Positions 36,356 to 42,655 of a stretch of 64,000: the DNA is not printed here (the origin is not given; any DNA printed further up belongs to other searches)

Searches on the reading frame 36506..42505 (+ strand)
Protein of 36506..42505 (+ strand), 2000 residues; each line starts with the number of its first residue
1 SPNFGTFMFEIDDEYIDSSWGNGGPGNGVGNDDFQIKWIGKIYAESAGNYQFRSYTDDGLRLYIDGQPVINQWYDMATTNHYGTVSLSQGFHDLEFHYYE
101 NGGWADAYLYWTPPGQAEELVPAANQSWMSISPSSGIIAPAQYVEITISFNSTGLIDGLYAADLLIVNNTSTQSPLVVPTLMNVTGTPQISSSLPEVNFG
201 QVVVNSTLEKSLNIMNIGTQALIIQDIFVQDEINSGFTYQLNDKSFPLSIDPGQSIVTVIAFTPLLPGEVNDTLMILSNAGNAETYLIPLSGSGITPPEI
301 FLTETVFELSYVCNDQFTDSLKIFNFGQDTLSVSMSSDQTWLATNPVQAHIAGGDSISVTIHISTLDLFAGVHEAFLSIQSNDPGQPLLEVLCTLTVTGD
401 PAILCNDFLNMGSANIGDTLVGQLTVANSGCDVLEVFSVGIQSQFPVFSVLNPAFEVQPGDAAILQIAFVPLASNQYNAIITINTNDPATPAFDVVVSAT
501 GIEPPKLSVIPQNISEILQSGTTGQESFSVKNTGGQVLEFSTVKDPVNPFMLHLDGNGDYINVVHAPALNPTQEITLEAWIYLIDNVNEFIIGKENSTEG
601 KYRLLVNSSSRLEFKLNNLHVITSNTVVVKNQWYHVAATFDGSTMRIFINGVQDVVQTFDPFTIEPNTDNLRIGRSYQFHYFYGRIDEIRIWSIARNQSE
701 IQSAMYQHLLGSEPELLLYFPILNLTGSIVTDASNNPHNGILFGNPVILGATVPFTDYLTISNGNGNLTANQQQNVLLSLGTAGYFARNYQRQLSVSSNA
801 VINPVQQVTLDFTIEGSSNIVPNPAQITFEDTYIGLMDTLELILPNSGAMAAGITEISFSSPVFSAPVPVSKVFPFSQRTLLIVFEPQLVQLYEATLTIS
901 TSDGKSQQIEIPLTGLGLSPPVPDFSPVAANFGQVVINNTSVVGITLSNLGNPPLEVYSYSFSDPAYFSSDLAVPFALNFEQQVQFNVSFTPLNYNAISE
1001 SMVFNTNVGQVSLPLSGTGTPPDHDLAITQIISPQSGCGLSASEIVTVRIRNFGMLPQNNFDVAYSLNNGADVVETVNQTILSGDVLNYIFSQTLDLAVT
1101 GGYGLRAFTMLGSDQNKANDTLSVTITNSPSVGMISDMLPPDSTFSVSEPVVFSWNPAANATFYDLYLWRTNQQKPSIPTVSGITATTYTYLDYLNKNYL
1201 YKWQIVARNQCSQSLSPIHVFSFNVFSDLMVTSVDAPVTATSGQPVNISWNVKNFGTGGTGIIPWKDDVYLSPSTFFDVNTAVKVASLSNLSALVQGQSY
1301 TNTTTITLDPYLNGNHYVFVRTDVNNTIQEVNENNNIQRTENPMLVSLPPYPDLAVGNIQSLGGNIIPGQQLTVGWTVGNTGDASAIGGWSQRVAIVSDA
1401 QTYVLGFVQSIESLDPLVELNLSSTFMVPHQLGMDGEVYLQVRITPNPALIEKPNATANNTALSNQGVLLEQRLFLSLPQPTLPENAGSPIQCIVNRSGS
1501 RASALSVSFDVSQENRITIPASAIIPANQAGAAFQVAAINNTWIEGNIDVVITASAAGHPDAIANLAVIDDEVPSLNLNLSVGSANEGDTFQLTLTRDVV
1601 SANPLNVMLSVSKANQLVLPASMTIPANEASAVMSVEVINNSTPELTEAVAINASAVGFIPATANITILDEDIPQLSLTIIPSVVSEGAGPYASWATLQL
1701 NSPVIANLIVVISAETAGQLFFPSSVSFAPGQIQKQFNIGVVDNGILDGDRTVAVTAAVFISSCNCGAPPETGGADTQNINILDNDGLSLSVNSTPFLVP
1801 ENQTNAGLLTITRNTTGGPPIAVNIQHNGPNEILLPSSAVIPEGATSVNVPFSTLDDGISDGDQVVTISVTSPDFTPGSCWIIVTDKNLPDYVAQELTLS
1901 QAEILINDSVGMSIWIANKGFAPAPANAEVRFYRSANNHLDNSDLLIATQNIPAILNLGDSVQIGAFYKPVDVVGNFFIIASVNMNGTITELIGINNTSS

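Call 4: search_protein_families(library=pfam, proteins=[window:36506-42505:+], max_evalue=0.01)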
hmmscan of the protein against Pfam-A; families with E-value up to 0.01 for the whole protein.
window:36506-42505:+ (2000 aa): 16 families
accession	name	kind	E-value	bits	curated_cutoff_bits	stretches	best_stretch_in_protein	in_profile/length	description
PF22544.2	HYDIN_VesB_CFA65-like_Ig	-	8.8e-37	125.8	25.5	4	189-291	2-98/100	HYDIN/CFA65/VesB-like, Ig-like domain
PF13385.13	Laminin_G_3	-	3.6e-32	112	27.6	1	555-702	1-151/151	Concanavalin A-like lectin/glucanases superfamily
PF22073.2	Cep192_D4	-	1.1e-21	77.6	35.5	2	188-294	2-111/112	Cep192 domain 4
PF15780.11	ASH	-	1.3e-20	73.9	27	3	191-282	9-94/98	Abnormal spindle-like microcephaly-assoc'd, ASPM-SPD-2-Hydin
PF07691.17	PA14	-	2.7e-16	60.1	24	1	11-122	23-144/147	PA14 domain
PF07705.17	CARDB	-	3.3e-14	53.3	22.7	1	1227-1337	2-98/101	CARDB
PF24291.1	Ig_CFAP65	-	7.2e-12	45.6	27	1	444-504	60-118/121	Cilia- and flagella-associated protein 65-like, Ig-like domain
PF24507.1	Ig_CFAP65_4th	-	8.5e-12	45.7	27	1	124-178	20-70/76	CFAP65, fourth Ig-like domain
PF22067.2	Cep192_D3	-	9.6e-08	32.5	27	0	413-499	12-97/99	Cep192 domain 3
PF07610.17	DUF1573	-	2.9e-07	30.8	26.1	0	196-287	7-92/98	Protein of unknown function (DUF1573)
PF22076.2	Cep192_D6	-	3.1e-07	31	35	0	125-153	43-71/101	Cep192 domain 6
PF19190.6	BACON_2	-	1.5e-05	25.2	25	0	124-162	39-77/94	Viral BACON domain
PF24798.1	Ig-CFAP74_4th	-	0.00044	20.8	28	0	869-911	49-91/95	CFAP74 forth Ig-like domain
PF21310.3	OCRL-like_ASH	-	0.0014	19.2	27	0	125-149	45-69/109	Inositol polyphosphate 5-phosphatase OCRL-like, ASH domain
PF24771.2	Ig_CFAP74_1st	-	0.0019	18.9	29.2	0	197-284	8-92/97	CFAP74 first Ig-like domain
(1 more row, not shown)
